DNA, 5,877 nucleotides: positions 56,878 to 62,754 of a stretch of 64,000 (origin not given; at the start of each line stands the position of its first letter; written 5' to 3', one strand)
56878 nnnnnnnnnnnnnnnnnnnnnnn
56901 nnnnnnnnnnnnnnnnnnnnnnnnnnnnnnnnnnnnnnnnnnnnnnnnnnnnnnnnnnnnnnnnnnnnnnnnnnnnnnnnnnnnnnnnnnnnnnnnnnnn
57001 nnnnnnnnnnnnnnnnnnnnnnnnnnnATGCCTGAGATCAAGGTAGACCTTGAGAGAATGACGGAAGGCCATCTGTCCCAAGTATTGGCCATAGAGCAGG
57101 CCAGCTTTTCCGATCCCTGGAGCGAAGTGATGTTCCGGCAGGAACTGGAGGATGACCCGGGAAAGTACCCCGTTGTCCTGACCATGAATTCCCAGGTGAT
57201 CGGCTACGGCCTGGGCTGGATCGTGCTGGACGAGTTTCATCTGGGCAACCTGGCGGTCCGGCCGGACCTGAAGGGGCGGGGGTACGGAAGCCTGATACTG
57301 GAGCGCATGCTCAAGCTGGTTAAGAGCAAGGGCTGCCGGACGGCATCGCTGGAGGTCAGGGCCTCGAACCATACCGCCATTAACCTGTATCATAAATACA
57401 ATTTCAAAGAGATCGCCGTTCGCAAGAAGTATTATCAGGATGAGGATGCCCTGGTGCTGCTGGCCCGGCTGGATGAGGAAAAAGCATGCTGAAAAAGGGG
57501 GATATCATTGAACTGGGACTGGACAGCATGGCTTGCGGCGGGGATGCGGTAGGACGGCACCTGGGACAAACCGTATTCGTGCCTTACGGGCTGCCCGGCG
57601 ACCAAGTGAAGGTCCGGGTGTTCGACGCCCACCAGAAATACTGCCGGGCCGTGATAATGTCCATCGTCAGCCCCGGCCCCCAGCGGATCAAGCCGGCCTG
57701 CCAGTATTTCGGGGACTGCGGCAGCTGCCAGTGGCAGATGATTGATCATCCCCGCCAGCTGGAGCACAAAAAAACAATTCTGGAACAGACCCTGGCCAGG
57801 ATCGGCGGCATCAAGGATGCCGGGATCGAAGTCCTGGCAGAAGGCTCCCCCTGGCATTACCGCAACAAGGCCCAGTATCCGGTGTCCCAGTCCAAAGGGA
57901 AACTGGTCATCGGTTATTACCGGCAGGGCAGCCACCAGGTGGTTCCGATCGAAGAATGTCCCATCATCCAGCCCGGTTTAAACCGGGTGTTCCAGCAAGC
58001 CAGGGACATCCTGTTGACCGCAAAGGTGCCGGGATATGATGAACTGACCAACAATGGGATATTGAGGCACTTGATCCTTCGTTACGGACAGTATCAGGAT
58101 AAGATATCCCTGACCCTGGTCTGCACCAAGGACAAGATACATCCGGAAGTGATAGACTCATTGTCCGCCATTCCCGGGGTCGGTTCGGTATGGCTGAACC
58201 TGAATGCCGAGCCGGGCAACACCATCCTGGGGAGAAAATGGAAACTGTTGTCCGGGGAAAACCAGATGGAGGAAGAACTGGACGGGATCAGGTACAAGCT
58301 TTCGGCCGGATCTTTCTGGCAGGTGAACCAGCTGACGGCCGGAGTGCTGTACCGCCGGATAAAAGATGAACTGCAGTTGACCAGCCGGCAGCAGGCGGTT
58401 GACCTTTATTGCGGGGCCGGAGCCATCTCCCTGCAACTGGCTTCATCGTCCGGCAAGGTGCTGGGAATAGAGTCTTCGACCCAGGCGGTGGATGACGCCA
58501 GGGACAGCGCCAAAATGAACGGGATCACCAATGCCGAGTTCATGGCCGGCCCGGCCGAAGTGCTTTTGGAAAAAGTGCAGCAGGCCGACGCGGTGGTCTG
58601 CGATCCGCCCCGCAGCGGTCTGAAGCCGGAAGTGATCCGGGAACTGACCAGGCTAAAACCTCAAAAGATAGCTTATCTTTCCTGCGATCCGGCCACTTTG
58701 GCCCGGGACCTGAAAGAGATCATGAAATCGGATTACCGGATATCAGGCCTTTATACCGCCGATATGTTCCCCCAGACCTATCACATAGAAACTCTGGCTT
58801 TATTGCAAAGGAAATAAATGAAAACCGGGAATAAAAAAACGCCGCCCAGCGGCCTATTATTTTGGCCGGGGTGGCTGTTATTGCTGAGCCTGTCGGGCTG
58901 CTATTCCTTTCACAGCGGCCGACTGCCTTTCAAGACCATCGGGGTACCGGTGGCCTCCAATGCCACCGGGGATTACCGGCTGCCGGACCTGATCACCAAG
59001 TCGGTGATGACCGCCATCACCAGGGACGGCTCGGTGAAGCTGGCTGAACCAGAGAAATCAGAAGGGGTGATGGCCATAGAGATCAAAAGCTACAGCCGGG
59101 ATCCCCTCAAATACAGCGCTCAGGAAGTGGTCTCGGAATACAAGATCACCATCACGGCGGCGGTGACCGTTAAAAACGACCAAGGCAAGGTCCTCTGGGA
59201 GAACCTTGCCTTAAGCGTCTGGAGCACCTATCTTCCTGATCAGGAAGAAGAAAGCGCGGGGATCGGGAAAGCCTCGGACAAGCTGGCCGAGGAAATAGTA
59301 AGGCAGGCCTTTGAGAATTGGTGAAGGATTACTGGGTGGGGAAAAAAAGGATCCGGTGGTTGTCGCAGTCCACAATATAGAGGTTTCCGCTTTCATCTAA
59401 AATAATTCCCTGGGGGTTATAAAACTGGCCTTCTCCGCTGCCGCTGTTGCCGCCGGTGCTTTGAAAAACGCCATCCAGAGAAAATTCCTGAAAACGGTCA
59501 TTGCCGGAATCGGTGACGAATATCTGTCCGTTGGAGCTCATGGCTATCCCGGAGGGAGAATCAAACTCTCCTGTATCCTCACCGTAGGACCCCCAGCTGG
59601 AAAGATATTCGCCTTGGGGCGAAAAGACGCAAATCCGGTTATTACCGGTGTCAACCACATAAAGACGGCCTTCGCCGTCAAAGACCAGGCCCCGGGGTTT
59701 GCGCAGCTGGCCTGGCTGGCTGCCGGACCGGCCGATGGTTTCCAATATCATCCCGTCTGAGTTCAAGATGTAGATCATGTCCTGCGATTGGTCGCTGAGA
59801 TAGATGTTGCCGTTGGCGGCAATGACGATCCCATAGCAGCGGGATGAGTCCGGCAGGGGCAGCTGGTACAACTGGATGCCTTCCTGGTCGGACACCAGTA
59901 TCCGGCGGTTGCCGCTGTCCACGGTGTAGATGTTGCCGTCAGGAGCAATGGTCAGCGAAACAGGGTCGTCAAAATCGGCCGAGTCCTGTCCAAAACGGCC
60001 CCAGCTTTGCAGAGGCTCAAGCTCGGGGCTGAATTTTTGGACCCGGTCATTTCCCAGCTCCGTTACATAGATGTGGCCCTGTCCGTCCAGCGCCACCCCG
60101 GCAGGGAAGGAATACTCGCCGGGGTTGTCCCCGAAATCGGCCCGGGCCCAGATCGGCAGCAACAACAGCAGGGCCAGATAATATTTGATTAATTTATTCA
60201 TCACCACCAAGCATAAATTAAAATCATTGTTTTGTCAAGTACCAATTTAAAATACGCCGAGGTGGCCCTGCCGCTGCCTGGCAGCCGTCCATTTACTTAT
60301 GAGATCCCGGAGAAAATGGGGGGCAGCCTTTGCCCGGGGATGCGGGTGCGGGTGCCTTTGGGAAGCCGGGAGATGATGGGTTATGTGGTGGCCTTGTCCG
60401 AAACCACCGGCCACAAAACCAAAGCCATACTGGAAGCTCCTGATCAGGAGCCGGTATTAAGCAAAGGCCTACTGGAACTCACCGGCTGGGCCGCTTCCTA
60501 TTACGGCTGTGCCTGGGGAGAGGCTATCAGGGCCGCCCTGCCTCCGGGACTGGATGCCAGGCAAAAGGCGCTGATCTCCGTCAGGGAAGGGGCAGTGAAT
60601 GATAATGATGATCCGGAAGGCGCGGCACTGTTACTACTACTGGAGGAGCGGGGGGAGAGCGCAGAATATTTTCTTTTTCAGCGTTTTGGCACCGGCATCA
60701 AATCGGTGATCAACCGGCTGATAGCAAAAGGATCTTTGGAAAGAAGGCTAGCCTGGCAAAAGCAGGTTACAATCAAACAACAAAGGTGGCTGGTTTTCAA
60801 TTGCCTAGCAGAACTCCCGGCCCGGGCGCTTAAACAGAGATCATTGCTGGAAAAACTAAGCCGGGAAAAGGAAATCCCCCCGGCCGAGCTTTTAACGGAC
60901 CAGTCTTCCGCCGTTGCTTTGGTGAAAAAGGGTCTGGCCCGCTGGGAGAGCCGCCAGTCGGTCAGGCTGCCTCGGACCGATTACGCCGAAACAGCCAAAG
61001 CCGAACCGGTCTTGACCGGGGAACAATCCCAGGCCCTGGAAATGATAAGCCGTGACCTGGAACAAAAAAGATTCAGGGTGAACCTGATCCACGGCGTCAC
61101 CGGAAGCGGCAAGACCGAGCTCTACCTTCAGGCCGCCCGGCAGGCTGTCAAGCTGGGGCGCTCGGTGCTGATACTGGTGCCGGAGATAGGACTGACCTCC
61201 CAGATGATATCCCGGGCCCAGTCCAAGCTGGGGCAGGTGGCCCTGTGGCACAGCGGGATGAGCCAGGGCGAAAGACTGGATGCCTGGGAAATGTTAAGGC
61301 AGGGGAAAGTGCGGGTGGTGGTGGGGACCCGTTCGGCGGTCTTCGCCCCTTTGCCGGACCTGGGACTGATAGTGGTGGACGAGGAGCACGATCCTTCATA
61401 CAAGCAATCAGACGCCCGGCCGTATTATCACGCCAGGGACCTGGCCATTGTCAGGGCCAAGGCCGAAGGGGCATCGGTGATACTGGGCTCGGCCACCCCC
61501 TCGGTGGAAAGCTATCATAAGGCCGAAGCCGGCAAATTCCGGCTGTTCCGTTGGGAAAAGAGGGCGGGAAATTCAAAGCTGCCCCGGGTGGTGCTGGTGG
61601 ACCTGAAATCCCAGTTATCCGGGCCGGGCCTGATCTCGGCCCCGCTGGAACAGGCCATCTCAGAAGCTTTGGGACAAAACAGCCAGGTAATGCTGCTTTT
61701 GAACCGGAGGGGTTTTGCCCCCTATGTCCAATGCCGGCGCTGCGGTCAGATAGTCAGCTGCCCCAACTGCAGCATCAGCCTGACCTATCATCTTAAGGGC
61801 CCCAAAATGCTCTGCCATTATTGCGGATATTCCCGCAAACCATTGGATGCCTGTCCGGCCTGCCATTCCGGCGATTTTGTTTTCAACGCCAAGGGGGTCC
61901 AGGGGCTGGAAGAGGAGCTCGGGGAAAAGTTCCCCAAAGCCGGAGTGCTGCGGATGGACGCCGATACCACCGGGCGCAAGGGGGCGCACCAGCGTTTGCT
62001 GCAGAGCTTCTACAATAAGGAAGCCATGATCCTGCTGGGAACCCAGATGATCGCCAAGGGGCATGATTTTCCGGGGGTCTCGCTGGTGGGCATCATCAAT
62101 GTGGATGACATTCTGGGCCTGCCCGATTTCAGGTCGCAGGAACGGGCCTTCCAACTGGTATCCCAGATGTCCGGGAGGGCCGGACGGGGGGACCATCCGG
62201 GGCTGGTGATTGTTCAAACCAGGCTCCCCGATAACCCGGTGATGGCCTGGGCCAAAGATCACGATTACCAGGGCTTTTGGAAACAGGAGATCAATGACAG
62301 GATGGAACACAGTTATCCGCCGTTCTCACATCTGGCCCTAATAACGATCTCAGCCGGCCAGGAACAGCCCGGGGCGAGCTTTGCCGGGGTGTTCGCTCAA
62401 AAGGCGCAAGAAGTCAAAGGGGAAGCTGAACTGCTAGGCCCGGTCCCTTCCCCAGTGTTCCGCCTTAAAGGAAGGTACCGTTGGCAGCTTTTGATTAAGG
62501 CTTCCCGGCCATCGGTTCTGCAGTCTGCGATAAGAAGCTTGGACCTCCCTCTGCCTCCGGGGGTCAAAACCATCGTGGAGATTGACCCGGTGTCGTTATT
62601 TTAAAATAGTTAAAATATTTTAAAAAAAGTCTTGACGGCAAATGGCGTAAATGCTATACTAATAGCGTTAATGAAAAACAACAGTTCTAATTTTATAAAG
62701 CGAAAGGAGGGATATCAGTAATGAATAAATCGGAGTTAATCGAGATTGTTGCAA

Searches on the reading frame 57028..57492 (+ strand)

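Call 7: search_protein_families(library=pfam, proteins=[window:57028-57492:+], max_evalue=0.01)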
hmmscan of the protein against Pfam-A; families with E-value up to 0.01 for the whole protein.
window:57028-57492:+ (154 aa): 6 families
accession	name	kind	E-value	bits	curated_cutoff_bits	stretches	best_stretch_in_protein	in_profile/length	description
PF00583.31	Acetyltransf_1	-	2.8e-18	66.7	20.7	1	18-126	3-116/116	Acetyltransferase (GNAT) family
PF13673.13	Acetyltransf_10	-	3.3e-12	46.9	23.6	1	26-131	12-112/128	Acetyltransferase (GNAT) domain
PF13508.13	Acetyltransf_7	-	1.3e-11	45.1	27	1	49-128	6-84/84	Acetyltransferase (GNAT) domain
PF08445.16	FR47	-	4.9e-10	39.7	22.1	1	70-130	22-81/86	FR47-like protein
PF13480.13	Acetyltransf_6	-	0.0052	17.4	22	1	23-107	46-133/143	Acetyltransferase (GNAT) domain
PF13302.13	Acetyltransf_3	-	0.0061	17.7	25.4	1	41-127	49-138/138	Acetyltransferase (GNAT) domain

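Call 8: search_protein_families(library=ncbifam, proteins=[window:57028-57492:+], max_evalue=0.01)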
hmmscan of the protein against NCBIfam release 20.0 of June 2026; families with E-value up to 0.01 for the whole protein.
window:57028-57492:+ (154 aa): 15 families
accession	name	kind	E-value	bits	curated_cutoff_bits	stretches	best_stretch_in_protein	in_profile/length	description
TIGR01575.1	rimI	equivalog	1.9e-36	125.1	86.4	1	15-143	1-131/132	ribosomal protein S18-alanine N-acetyltransferase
NF007025.1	PRK09491.1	equivalog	7.5e-28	97.3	173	1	9-139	4-132/145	ribosomal protein S18-alanine N-acetyltransferase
TIGR03585.1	PseH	equivalog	9e-08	32.4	93.1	1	36-140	41-147/156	UDP-4-amino-4,6-dideoxy-N-acetyl-beta-L-altrosamine N-acetyltransferase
NF002959.0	PRK03624.1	equivalog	2.6e-07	30.4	124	1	73-128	76-131/147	GNAT family acetyltransferase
NF049894.1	CG3035_N_ac_Glu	equivalog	5.2e-06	25.9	280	1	75-128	238-291/300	N-acetylglutamate synthase, CG3035 family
NF007807.0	PRK10514.1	equivalog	8.9e-06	25.7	134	1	51-130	54-126/147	acetyltransferase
TIGR03448.1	mycothiol_MshD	equivalog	9.6e-06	25.1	163.1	1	75-133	234-292/294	mycothiol synthase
TIGR03103.1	trio_acet_GNAT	equivalog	4.5e-05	22.2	569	1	74-131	160-217/547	N-acetylglutaminylglutamine synthetase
NF040503.1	resist_ArsN1a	equivalog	8.2e-05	22.4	170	1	77-134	84-141/159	arsinothricin resistance N-acetyltransferase ArsN1 family A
NF007853.0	PRK10562.1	equivalog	0.00015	22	125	1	64-139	62-130/146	N-acetyltransferase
NF008212.0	PRK10975.1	equivalog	0.00032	20.6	219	1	70-126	164-220/232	dTDP-4-amino-4,6-dideoxy-D-galactose acyltransferase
NF000360.1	sat4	exception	0.00046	20.3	380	1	73-137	100-164/180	streptothricin N-acetyltransferase Sat4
NF007527.0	PRK10140.1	equivalog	0.00076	19.4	236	1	32-136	37-146/162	N-acetyltransferase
NF053587.1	SpmdActasePaiA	equivalog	0.0011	18.7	250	1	75-141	96-162/172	spermidine/spermine N(1)-acetyltransferase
NF040504.1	resist_ArsN1b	equivalog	0.0087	15.9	210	0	77-132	84-139/159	arsinothricin resistance N-acetyltransferase ArsN1 family B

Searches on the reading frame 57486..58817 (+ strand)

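Call 7: search_protein_families(library=pfam, proteins=[window:57486-58817:+], max_evalue=0.01)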
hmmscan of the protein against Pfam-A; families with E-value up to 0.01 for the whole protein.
window:57486-58817:+ (443 aa): 11 families
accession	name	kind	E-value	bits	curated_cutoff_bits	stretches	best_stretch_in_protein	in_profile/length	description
PF05958.17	tRNA_U5-meth_tr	-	4.5e-24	85.6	23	1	267-443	169-357/357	tRNA (Uracil-5-)-methyltransferase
PF13847.12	Methyltransf_31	-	1.1e-12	48.3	27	1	300-416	3-125/145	Methyltransferase domain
PF05175.20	MTS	-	1.6e-08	34.8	23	1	296-375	27-107/170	Methyltransferase small domain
PF13649.12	Methyltransf_25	-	5e-08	34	27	1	305-372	2-70/97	Methyltransferase domain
PF01938.26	TRAM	-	1.5e-07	31.6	21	1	18-56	18-59/61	TRAM domain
PF03602.21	Cons_hypoth95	-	1.9e-05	24.9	24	1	300-421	41-174/182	Conserved hypothetical protein 95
PF09445.16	Methyltransf_15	-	0.00022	21.3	22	1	303-379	3-84/165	RNA cap guanine-N2 methyltransferase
PF08241.18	Methyltransf_11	-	0.00078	20.5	21.2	1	306-372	2-66/95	Methyltransferase domain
PF01209.24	Ubie_methyltran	-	0.0017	18.2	20.1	1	299-370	46-120/233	ubiE/COQ5 methyltransferase family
PF06325.19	PrmA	-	0.0029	17.6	22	1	298-372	159-232/296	Ribosomal protein L11 methyltransferase (PrmA)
PF02390.23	Methyltransf_4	-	0.0068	16.3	24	0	303-365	4-69/173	Putative methyltransferase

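Call 8: search_protein_families(library=ncbifam, proteins=[window:57486-58817:+], max_evalue=0.01)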
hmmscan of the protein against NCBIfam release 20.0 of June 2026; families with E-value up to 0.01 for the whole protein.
window:57486-58817:+ (443 aa): 30 families (the best 25 are shown)
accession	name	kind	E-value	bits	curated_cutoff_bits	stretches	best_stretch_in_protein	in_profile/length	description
TIGR00479.1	rumA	equivalog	5.1e-115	384.7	183.55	1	18-435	4-432/432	23S rRNA (uracil(1939)-C(5))-methyltransferase RlmD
NF009639.0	PRK13168.1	equivalog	4.2e-81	273.1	458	1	8-442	17-445/446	23S rRNA (uracil(1939)-C(5))-methyltransferase RlmD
NF002910.0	PRK03522.2-3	equivalog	1.3e-56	192.3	558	1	72-442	3-382/383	23S rRNA (uracil(747)-C(5))-methyltransferase RlmC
NF002909.0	PRK03522.2-1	equivalog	1.7e-53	182.1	553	1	72-443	3-374/374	23S rRNA (uracil(747)-C(5))-methyltransferase RlmC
TIGR02085.1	meth_trns_rumB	equivalog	3e-48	164.7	429.5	1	72-442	2-374/374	23S rRNA (uracil(747)-C(5))-methyltransferase RlmC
TIGR02143.1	trmA_only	equivalog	2.9e-24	85.7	334.65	1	267-443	164-352/352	tRNA (uridine(54)-C5)-methyltransferase TrmA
NF002913.0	PRK03522.2-6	equivalog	3.7e-22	79.1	537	2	133-342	3-217/342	23S rRNA (uracil(747)-C(5))-methyltransferase RlmC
NF053718.1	23SC1962Mtase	equivalog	2.8e-08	32.9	575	1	297-376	207-290/383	23S rRNA (cytosine(1962)-C(5))-methyltransferase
TIGR01983.1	UbiG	equivalog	1.4e-07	31.1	102.95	1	297-372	46-122/228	bifunctional 2-polyprenyl-6-hydroxyphenol methylase/3-demethylubiquinol 3-O-methyltransferase UbiG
TIGR03534.1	RF_mod_PrmC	equivalog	3.4e-07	30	199.1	1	296-375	84-165/253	peptide chain release factor N(5)-glutamine methyltransferase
NF011529.0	PRK14968.1-3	equivalog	1.9e-06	27.4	162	1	295-365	29-96/198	putative methyltransferase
NF008823.0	PRK11873.1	subfamily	2.5e-06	27.2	263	1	299-393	76-176/272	arsenite methyltransferase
TIGR02021.1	BchM-ChlM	equivalog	1.3e-05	24.7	158.9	1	263-372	24-124/218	magnesium protoporphyrin IX methyltransferase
NF041537.1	ArsM_AhpD_UU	exception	1.9e-05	23.6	510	1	300-374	76-153/345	arsenite methyltransferase/AhpD domain selenoprotein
TIGR02469.1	CbiT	equivalog_domain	3.3e-05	24.1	78.3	1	295-373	14-95/124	precorrin-6Y C5,15-methyltransferase (decarboxylating) subunit CbiT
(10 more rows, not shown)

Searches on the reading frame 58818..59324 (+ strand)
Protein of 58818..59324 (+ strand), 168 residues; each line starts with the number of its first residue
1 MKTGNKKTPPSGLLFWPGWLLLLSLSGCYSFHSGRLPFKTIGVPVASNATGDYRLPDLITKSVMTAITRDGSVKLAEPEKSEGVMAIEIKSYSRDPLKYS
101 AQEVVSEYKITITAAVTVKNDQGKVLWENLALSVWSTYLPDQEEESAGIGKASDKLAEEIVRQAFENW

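Call 7: search_protein_families(library=pfam, proteins=[window:58818-59324:+], max_evalue=0.01)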
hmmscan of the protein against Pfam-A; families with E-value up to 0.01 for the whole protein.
window:58818-59324:+ (168 aa): 1 family
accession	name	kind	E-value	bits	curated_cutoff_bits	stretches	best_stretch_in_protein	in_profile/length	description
PF04390.17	LptE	-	4.7e-12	47.1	23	1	38-163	1-117/118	Lipopolysaccharide-assembly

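Call 8: search_protein_families(library=ncbifam, proteins=[window:58818-59324:+], max_evalue=0.01)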
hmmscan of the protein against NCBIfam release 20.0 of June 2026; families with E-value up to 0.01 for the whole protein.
window:58818-59324:+ (168 aa): 1 family
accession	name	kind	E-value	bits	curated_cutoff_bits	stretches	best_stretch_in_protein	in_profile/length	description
TIGR04455.1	lipo_MXAN_6521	subfamily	0.0015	18.3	60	1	68-159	78-155/192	MXAN_6521/LA_1396 family lipoprotein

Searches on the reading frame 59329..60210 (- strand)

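Call 51: search_protein_families(library=padloc, proteins=[window:59329-60210:-], max_evalue=0.001)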
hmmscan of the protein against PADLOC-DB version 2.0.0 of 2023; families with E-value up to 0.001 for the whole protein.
window:59329-60210:- (293 aa): 1 family
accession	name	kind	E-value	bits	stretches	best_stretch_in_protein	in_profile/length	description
PDLC04043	PD-T4-6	-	5.4e-08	30.3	0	33-105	360-427/452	-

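Call 72: search_protein_families(library=pfam, proteins=[window:59329-60210:-], max_evalue=0.001)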
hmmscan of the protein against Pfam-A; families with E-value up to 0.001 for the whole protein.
window:59329-60210:- (293 aa): 11 families
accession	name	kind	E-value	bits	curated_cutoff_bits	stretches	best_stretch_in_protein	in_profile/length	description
PF01436.27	NHL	-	2.9e-38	128.4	20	4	169-196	1-28/28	NHL repeat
PF25021.1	TEN_NHL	-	2.3e-15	56.9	27.1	0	77-104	326-353/357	Teneurin NHL domain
PF17170.10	DUF5128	-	1.3e-13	51.2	22.9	2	180-250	53-125/321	6-bladed beta-propeller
PF08450.18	SGL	-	1.4e-10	41.7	26.3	0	137-206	149-220/246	SMP-30/Gluconolactonase/LRE-like region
PF24684.1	Vgb_lyase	-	1.3e-09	37.8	50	1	83-252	99-258/290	Virginiamycin B lyase family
PF06739.17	SBBP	-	4.2e-09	36.7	20.5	0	265-280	14-29/38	Beta-propeller repeat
PF22701.2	Mala_s_1-like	-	4.9e-07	30.1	27.5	1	88-279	6-192/195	Mal s 1 allergenic protein-like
PF13449.12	Phytase-like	-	6.3e-07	30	27.6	0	78-122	61-109/284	Esterase-like activity of phytase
PF06977.17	SdiA-regulated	-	7.7e-06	25.7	21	0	94-188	144-241/249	SdiA-regulated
PF02393.21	US22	-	1.4e-05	25.6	35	0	28-65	72-110/124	US22 like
PF14517.12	Tachylectin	-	0.0002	21.7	29.8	0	174-206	85-116/230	Tachylectin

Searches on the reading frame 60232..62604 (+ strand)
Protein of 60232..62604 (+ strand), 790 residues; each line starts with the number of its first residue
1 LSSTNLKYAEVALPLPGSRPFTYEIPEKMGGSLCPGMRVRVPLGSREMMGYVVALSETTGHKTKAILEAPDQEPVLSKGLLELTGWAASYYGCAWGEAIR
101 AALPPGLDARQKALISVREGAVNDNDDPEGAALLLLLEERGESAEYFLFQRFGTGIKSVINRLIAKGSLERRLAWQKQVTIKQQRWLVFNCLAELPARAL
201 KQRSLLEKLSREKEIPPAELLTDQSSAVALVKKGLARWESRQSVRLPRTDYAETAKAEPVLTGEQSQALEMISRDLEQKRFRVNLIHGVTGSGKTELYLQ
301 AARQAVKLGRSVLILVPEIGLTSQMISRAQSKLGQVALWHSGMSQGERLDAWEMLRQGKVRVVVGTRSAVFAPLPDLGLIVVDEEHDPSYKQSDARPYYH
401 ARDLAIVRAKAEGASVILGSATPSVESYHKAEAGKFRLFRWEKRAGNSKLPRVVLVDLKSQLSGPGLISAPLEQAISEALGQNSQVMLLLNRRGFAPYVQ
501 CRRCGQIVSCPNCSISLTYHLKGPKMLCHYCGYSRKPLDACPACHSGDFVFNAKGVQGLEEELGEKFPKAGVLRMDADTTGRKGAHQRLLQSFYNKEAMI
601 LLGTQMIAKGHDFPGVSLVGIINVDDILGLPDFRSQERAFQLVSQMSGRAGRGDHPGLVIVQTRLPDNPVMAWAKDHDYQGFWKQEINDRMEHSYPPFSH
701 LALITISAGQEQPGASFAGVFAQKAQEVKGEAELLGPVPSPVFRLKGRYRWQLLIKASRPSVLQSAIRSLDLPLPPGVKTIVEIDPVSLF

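Call 72: search_protein_families(library=pfam, proteins=[window:60232-62604:+], max_evalue=0.001)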
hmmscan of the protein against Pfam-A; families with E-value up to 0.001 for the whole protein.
window:60232-62604:+ (790 aa): 6 families
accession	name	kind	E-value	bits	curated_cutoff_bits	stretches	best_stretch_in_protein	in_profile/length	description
PF17764.6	PriA_3primeBD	-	2.5e-27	95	22.7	1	10-104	1-96/96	3'DNA-binding domain (3'BD)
PF18074.6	PriA_C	-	6.4e-18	65.8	26.9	1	697-786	1-95/95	Primosomal protein N C-terminal domain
PF00270.35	DEAD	-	8.1e-17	61.9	26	1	265-427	4-163/167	DEAD/DEAH box helicase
PF04851.21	ResIII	-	9.9e-13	48.8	22.5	1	262-423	5-162/164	Type III restriction enzyme, res subunit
PF00271.37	Helicase_C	-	1.1e-11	45.4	23.5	1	559-652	28-108/110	Helicase conserved C-terminal domain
PF18319.7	Zn_ribbon_PriA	-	2.6e-11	43.7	26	1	510-536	1-27/27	PriA DNA helicase Cys-rich region (CRR) domain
